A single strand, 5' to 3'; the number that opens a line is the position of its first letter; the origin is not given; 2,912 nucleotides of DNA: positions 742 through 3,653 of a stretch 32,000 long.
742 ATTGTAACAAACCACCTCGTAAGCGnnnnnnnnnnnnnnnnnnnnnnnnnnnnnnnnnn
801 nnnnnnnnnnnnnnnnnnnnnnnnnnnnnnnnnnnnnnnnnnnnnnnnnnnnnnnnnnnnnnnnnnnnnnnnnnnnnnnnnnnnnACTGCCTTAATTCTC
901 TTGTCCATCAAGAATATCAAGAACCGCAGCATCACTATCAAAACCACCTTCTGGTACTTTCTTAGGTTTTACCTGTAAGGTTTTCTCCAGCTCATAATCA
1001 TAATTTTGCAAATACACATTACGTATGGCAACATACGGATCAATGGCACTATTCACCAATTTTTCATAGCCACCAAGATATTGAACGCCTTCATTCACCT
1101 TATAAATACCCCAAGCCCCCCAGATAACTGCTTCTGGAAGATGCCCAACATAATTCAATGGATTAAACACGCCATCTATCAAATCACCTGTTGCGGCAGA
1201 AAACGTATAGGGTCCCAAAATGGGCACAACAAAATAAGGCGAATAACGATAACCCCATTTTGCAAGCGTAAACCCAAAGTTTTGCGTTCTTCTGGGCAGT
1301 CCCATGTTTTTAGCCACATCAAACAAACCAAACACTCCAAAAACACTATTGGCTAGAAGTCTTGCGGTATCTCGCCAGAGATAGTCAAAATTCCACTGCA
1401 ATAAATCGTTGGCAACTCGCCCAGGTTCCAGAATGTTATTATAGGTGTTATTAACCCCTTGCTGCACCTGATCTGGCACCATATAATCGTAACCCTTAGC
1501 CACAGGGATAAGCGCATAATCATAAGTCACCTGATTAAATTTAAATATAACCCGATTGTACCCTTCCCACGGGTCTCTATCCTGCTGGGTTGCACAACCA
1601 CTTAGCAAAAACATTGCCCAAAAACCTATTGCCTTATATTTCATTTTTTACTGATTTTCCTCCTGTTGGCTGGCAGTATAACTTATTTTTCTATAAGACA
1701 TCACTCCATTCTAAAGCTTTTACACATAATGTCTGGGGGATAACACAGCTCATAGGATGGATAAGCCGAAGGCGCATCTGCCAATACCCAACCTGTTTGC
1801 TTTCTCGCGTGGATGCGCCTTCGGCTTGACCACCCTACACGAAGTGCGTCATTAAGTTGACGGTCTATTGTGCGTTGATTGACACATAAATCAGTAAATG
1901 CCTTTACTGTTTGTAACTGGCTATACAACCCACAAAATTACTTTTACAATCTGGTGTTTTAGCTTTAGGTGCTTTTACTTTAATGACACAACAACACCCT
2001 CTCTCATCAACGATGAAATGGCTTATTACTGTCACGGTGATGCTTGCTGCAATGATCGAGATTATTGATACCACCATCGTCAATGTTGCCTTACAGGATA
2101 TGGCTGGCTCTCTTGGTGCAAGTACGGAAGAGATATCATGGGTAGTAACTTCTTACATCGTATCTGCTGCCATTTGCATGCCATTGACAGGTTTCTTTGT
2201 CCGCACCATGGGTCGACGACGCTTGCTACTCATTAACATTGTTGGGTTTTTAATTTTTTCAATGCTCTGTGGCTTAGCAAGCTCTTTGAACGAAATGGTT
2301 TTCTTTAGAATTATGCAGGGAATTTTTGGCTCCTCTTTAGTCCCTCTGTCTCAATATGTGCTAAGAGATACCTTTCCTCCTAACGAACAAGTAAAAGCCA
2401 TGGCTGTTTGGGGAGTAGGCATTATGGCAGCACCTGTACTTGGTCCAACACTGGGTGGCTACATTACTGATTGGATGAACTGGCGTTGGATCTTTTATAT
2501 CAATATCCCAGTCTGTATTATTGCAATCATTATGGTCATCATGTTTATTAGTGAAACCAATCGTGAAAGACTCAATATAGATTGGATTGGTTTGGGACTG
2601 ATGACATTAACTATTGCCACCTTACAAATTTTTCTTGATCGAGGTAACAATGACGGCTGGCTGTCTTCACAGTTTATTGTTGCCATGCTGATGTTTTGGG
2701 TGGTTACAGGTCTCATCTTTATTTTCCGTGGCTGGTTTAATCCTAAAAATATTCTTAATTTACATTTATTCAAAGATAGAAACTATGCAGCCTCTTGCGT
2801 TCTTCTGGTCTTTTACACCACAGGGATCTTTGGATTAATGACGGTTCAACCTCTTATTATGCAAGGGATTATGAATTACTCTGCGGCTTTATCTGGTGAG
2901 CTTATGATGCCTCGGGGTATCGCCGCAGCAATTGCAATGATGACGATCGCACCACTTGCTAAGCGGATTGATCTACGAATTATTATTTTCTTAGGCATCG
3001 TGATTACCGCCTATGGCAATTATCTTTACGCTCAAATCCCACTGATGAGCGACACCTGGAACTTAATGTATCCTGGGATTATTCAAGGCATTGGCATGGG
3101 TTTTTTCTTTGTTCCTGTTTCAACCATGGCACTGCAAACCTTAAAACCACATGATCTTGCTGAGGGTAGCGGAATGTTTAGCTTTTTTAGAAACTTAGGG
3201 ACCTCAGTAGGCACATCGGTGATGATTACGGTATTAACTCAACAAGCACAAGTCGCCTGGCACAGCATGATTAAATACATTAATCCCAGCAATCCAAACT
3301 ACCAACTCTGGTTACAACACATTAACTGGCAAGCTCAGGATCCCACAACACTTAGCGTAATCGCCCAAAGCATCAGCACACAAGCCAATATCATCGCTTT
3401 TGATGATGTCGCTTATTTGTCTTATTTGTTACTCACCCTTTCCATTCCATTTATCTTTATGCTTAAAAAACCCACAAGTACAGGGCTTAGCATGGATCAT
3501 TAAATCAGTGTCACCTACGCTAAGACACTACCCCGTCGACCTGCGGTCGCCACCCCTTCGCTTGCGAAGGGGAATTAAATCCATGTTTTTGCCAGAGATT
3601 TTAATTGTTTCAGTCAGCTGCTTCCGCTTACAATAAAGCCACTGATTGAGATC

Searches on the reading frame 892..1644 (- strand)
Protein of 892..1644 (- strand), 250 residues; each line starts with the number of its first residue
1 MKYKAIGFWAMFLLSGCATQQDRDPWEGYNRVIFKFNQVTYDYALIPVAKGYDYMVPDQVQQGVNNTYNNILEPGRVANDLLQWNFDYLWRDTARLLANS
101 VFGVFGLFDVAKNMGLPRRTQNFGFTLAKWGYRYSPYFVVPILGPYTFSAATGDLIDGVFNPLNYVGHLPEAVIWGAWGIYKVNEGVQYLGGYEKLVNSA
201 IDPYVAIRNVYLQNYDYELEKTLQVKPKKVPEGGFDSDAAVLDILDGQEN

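Call 84: search_protein_families(library=pfam, proteins=[window:892-1644:-], max_evalue=0.001)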
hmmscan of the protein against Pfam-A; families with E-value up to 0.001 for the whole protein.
window:892-1644:- (250 aa): 1 family
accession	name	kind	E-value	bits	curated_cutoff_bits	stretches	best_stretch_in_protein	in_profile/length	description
PF04333.18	MlaA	-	5.5e-61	206.1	25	1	23-217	2-194/195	MlaA lipoprotein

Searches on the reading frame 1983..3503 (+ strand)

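Call 84: search_protein_families(library=pfam, proteins=[window:1983-3503:+], max_evalue=0.001)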
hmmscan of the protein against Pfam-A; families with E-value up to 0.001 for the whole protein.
window:1983-3503:+ (506 aa): 3 families
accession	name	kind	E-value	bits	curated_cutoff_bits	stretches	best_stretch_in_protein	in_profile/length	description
PF07690.21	MFS_1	-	3.2e-53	181.3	33.4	1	19-411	1-347/347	Major Facilitator Superfamily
PF00083.30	Sugar_tr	-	5.2e-07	29.3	22.3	1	32-115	29-115/452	Sugar (and other) transporter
PF06609.19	TRI12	-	1.7e-05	23.9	23.2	1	36-292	66-331/599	Fungal trichothecene efflux pump (TRI12)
